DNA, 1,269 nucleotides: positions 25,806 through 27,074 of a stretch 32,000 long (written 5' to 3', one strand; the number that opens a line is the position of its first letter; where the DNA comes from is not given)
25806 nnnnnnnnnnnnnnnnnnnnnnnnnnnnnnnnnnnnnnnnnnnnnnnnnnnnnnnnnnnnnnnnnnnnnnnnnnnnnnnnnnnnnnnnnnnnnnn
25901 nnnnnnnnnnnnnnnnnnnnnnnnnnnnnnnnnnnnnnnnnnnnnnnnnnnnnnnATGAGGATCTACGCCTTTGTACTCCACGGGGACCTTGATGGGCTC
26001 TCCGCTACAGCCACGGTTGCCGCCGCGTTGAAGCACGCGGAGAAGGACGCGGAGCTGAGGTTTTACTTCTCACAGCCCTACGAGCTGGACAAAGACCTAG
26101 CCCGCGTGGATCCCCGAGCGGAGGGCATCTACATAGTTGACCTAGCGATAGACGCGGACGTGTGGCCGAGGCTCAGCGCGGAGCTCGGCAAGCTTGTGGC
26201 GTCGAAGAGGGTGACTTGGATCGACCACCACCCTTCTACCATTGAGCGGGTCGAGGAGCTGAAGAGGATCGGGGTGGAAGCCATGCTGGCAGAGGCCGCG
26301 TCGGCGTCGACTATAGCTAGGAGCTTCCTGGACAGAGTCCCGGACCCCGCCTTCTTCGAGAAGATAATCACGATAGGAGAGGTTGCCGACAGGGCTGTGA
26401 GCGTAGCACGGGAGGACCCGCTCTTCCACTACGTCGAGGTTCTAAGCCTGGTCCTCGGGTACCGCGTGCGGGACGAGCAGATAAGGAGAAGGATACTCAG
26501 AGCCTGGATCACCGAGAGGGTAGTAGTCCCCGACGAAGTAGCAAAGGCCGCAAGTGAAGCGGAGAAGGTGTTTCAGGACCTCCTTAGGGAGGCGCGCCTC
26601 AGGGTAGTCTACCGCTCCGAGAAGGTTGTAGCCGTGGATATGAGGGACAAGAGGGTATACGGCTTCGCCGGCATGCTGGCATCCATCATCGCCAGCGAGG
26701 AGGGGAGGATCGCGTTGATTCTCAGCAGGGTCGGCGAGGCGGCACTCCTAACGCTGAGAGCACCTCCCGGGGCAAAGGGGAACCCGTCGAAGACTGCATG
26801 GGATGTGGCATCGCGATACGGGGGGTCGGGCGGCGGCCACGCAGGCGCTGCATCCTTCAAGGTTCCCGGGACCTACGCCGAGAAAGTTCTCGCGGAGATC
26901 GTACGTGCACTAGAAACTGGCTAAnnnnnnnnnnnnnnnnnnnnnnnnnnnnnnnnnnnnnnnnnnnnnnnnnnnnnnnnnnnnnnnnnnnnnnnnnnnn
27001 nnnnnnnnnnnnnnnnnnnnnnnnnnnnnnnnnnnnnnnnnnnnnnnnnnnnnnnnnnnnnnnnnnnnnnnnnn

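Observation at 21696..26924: Tightly coupled five-gene array: PhoH-KH ATPase, topoisomerase III, YqfB-like ASCH protein, unknown protein, DHH/DHHA1 phosphoesterase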

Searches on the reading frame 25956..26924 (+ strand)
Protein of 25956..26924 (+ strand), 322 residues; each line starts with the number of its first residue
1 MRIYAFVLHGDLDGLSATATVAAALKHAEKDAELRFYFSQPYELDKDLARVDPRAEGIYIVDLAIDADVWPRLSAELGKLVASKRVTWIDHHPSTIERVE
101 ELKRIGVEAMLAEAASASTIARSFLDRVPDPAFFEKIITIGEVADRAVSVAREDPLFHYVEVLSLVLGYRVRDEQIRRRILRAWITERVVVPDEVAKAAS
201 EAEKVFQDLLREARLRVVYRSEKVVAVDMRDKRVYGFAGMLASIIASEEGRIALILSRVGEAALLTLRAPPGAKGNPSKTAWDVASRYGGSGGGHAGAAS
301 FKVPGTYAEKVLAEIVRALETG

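Call 8: search_protein_families(library=pfam, proteins=[window:25956-26924:+], max_evalue=0.01)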
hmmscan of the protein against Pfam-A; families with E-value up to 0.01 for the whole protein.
window:25956-26924:+ (322 aa): 2 families
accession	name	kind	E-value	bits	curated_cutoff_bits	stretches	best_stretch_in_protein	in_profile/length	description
PF02272.25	DHHA1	-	1.2e-05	26.2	25.9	1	238-319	18-96/102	DHHA1 domain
PF01368.27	DHH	-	5e-05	24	28.1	1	9-125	7-102/125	DHH family, N-terminal domain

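Call 9: search_protein_families(library=ncbifam, proteins=[window:25956-26924:+], max_evalue=0.01)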
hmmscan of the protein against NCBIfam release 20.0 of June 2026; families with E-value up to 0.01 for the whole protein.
window:25956-26924:+ (322 aa): 3 families
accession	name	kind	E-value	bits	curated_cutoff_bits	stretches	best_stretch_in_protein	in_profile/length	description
NF053576.1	RecJ_archaeal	equivalog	3.3e-07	29.5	360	1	201-318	323-448/452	RecJ family nuclease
NF053575.1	GAN_nuclease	exception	0.0011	17.7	850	0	283-319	428-464/467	GINS-associated RecJ family nuclease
NF040701.1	RecJ_Meth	equivalog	0.0036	16.1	550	0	7-101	13-99/449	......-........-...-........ exonuclease RecJ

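Call 15: find_homologous_proteins(query=window:25956-26924:+, max_evalue=0.001)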
Query window:25956-26924:+ (322 aa): 5 proteins with E <= 0.001 among 8000 candidates.
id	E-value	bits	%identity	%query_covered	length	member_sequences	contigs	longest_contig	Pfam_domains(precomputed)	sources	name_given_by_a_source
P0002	6.5e-201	684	100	100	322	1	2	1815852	PF02272.25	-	-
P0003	5.6e-65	238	39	99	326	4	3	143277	PF01368.28,PF02272.25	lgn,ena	-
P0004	3.4e-57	212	39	98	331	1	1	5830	PF01368.28,PF02272.25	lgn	-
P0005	1.1e-53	201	39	98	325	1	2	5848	PF01368.28,PF02272.25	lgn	-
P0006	1.1e-47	181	32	98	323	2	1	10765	PF01368.28,PF02272.25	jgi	-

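Call 16: find_encoding_contigs(protein=P0003, flank=10000, max_places=3)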
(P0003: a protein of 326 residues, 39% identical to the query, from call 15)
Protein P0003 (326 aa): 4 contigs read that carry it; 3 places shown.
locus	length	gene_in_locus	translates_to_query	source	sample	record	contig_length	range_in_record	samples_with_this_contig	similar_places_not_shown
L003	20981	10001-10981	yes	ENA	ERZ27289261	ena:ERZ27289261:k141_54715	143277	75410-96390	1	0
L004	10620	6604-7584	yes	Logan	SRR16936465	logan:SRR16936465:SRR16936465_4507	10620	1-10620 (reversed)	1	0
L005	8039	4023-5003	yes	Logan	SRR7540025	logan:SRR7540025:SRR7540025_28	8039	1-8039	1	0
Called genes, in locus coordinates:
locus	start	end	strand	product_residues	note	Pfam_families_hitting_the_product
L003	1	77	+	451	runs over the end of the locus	PF02878:PGM_PMM_I, PF02879:PGM_PMM_II (weak), PF02880:PGM_PMM_III (weak)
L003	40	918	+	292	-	PF09171:AGOG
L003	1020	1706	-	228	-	PF00121:TIM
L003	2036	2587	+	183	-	PF08241:Methyltransf_11 (weak), PF13649:Methyltransf_25 (weak)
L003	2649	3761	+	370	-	PF04055:Radical_SAM, PF13353:Fer4_12 (weak)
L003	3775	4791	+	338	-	PF01866:Diphthamide_syn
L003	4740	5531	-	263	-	PF01261:AP_endonuc_2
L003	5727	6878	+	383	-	PF02562:PhoH, PF00013:KH_1 (faint)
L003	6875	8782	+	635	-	PF01751:Toprim, PF01131:Topoisom_bac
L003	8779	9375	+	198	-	PF04266:ASCH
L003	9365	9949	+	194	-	-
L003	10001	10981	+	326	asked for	PF01368:DHH (weak), PF02272:DHHA1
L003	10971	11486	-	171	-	PF01842:ACT (faint)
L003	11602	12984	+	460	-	PF00291:PALP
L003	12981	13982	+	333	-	PF00288:GHMP_kinases_N, PF08544:GHMP_kinases_C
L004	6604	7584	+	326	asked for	PF01368:DHH (weak), PF02272:DHHA1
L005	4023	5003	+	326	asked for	PF01368:DHH (weak), PF02272:DHHA1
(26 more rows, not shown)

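Call 17: find_encoding_contigs(protein=P0006, flank=10000, max_places=3)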
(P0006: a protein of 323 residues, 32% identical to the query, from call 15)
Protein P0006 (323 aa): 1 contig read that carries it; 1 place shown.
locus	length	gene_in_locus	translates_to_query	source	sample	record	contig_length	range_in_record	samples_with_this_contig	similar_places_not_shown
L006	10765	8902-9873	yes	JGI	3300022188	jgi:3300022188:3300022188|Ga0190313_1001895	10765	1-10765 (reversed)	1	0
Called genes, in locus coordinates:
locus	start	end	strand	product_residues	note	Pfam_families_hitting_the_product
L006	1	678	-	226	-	?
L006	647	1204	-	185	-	PF10469:AKAP7_NLS, PF02834:LigT_PEase, PF13563:2_5_RNA_ligase2, PF02834:LigT_PEase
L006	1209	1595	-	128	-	PF04182:B-block_TFIIIC (weak)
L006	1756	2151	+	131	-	PF03966:Trm112p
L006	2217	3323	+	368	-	PF00579:tRNA-synt_1b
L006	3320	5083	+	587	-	PF00749:tRNA-synt_1c, PF03950:tRNA-synt_1c_C, PF20974:tRNA-synt_1c_C2 (weak)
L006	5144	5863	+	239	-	PF01904:DUF72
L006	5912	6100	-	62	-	-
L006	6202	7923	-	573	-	PF01433:Peptidase_M1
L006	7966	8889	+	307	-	PF02272:DHHA1 (weak)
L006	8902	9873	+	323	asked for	PF01368:DHH, PF02272:DHHA1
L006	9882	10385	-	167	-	PF01864:CarS-like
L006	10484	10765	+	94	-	?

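Call 18: find_encoding_contigs(protein=P0004, flank=10000, max_places=3)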
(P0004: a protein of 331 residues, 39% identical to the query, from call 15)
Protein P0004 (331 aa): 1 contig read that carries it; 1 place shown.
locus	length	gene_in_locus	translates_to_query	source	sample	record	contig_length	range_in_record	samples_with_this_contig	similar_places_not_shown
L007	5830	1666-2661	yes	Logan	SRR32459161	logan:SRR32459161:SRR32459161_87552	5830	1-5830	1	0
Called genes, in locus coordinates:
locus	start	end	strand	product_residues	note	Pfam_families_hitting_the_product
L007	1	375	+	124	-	?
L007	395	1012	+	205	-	PF04266:ASCH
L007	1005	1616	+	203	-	-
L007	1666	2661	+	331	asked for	PF01368:DHH (weak), PF02272:DHHA1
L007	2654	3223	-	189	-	PF01842:ACT (faint)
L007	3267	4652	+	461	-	PF00291:PALP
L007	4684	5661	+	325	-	PF00288:GHMP_kinases_N, PF08544:GHMP_kinases_C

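Call 36: search_solved_structures(query=window:25956-26924:+, max_evalue=1)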
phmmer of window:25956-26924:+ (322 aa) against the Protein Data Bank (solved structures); distinct sequences matched with E-value up to 1: 1.
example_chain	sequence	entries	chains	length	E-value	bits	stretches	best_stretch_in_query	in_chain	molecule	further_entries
7bhi_A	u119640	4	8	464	0.0082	18.9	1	227-312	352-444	Conserved protein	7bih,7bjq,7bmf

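Call 57: predict_structure(alignment_id=A5)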
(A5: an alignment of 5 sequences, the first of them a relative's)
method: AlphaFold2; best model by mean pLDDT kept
length: 322 residues; sequences in the alignment: 5
mean_pLDDT: 93.6   pTM: 0.87
mean pLDDT of the five models: 93.6, 92.8, 91.8, 91.6, 91.3
residues with pLDDT >= 90: 269; 70-90: 52; 50-70: 1; < 50: 0
segments of 3 or more residues with pLDDT < 50: none
pLDDT, mean of each block of 10 residues (from residue 1): 95 97 96 96 94 96 93 97 97 93 97 90 97 97 82 88 93 94 97 95 96 97 96 91 94 94 94 87 93 83 94 96 81
secondary structure, 60 per line:
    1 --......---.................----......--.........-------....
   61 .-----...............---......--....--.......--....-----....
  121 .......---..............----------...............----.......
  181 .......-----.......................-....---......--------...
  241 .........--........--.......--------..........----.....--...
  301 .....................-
elements in order: E3-8 H12-28 E33-38 H41-49 E57-61 H67-81 E85-90 H93-96 H99-105 E108-111 H117-127 H131-144 H155-169 H174-187 H193-215 E217-220 E224-229 H238-249 E252-259 E262-268 H277-286 E291-295 E298-304 H305-321

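Call 59: fold_search(model_id=the predicted structure, library=pdb)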
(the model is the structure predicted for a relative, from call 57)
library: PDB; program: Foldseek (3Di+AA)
matches with E <= 10: 1508; with E <= 0.001: 76
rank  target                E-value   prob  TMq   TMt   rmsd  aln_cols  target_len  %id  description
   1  7bih_B                1.9e-14  1.00  0.64  0.49   7.9       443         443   16  Crystal structure of RecJ-Cdc45 from Methanothermobacter Thermoautotrophicus in the closed state. (released 2022-07-27)
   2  7bhi_B                2.2e-14  1.00  0.66  0.50  10.2       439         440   17  Crystal structure of RecJ-Cdc45 from Methanothermobacter Thermoautotrophicus (released 2022-07-20)
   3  8a8k_A                2.4e-14  1.00  0.64  0.65   5.4       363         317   17  PAP phosphatase from Methanothermococcus thermolithotrophicus refined to 3.1 A (released 2023-04-26)
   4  7bhi_A                3.4e-14  1.00  0.68  0.51  10.0       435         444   17  Crystal structure of RecJ-Cdc45 from Methanothermobacter Thermoautotrophicus (released 2022-07-20)
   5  7bjq_A                3.8e-14  1.00  0.68  0.51   8.8       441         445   16  Crystal structure of RecJCdc45 from Methanothermobacter thermoautotroficus in complex with ssDNA (released 2022-07-27)
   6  8a8k_B                8.7e-14  1.00  0.66  0.67   5.1       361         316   16  PAP phosphatase from Methanothermococcus thermolithotrophicus refined to 3.1 A (released 2023-04-26)
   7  5x4i                  1.4e-13  1.00  0.53  0.39  11.7       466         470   13  Pyrococcus furiosus RecJ (D83A, Mn-soaking) (released 2018-02-14)
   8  5x4h                  1.5e-13  1.00  0.61  0.44   6.7       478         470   14  The crystal structure of Pyrococcus furiosus RecJ (wild-type) (released 2018-02-14)
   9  7bih_A                3.3e-13  1.00  0.66  0.50   7.9       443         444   16  Crystal structure of RecJ-Cdc45 from Methanothermobacter Thermoautotrophicus in the closed state. (released 2022-07-27)
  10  5x4j                  3.3e-13  1.00  0.54  0.40  11.6       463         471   14  The crystal structure of Pyrococcus furiosus RecJ (Zn-soaking) (released 2018-02-14)
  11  5f55_A                5.2e-13  1.00  0.60  0.30   7.6       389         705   16  Structure of RecJ complexed with DNA (released 2016-06-15)
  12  6lrd_A                5.2e-13  1.00  0.58  0.30   8.3       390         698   18  Structure of RecJ complexed with a 5'-P-dSpacer-modified ssDNA (released 2020-08-26)
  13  5f54                  9.3e-13  1.00  0.58  0.31   8.0       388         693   16  Structure of RecJ complexed with dTMP (released 2016-06-15)
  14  5ght                  9.3e-13  1.00  0.34  0.25  15.3       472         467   14  DNA replication protein (released 2016-10-12)
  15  7ykv_A                1.2e-12  1.00  0.59  0.46   9.5       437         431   14  The structure of archaeal nuclease RecJ2 from Methanocaldococcus jannaschii (released 2023-07-26)
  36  5ipp_B                3.7e-09  1.00  0.47  0.48   9.3       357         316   14  Structure of Bacillus NanoRNase A active site mutant bound to a mononucleotide (released 2017-08-02)
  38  5ipp_C                1.7e-08  1.00  0.51  0.52   9.2       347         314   15  Structure of Bacillus NanoRNase A active site mutant bound to a mononucleotide (released 2017-08-02)
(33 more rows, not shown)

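Call 73: search_protein_families(library=padloc, proteins=[window:25956-26924:+], max_evalue=0.001)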
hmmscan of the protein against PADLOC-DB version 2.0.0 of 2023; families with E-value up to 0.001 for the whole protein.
window:25956-26924:+ (322 aa): 0 families
